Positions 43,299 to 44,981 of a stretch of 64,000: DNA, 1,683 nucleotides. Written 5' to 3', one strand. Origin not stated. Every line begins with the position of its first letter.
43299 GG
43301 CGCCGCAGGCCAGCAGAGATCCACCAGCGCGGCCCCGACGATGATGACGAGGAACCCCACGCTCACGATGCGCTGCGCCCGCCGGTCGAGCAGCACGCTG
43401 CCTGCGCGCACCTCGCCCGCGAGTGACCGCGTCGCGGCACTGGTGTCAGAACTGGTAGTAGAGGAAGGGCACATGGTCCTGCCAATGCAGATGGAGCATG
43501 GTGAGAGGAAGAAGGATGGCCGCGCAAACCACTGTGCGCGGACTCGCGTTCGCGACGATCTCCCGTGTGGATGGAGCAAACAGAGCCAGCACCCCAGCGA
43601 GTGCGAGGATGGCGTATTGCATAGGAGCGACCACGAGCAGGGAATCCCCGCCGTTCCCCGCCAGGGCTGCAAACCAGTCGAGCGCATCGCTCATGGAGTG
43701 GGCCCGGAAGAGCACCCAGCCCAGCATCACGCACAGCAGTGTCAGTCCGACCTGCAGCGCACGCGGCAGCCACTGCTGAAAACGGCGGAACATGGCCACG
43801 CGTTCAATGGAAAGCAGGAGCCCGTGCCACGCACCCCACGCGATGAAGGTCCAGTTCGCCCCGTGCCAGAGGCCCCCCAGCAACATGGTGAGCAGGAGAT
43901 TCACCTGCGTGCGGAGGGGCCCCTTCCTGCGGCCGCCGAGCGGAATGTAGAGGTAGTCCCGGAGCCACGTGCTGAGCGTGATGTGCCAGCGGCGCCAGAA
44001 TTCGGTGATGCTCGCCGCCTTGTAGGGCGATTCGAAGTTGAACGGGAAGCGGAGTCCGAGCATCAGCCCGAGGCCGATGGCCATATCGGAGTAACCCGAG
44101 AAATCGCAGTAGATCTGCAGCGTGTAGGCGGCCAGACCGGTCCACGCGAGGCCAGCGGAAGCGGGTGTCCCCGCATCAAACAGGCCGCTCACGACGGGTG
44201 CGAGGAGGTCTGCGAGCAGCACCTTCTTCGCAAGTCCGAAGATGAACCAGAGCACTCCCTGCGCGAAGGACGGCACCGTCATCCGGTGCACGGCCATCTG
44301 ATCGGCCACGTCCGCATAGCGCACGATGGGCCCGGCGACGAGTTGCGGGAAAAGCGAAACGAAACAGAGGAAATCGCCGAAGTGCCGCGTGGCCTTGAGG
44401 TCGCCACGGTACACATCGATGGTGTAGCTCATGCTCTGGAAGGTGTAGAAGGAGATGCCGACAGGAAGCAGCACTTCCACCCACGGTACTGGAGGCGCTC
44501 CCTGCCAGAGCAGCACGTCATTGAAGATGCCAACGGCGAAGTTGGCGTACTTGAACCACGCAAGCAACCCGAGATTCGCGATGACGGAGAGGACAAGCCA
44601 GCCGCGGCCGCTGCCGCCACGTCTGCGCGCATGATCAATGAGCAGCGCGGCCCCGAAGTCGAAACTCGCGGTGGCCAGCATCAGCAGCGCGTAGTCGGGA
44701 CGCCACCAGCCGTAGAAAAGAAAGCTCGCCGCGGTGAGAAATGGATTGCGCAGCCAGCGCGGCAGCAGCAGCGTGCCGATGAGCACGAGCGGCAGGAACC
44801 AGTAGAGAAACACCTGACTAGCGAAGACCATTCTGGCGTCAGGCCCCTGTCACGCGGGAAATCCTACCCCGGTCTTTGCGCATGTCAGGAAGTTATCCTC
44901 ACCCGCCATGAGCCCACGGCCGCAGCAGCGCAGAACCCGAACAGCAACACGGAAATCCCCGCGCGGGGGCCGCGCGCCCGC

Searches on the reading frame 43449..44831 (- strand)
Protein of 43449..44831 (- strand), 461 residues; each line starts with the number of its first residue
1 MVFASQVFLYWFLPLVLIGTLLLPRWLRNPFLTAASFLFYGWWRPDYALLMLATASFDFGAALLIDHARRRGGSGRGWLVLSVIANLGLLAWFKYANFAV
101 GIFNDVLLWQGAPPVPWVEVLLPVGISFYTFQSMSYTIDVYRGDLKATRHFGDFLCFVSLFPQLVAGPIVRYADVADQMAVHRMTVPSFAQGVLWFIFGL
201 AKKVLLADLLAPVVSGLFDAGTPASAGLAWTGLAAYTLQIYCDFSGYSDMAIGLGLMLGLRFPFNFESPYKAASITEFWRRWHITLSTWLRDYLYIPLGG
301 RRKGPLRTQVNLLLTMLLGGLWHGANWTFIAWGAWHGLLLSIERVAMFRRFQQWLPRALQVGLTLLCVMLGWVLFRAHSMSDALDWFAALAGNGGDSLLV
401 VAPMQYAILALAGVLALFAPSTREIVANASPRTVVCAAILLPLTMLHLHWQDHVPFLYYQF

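Call 47: search_protein_families(library=pfam, proteins=[window:43449-44831:-], max_evalue=0.00001)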
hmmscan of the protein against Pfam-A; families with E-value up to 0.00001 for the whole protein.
window:43449-44831:- (461 aa): 1 family
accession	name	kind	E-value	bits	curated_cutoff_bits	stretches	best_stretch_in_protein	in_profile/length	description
PF03062.24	MBOAT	-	8.5e-34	117.8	27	1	150-358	80-309/337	MBOAT, membrane-bound O-acyltransferase family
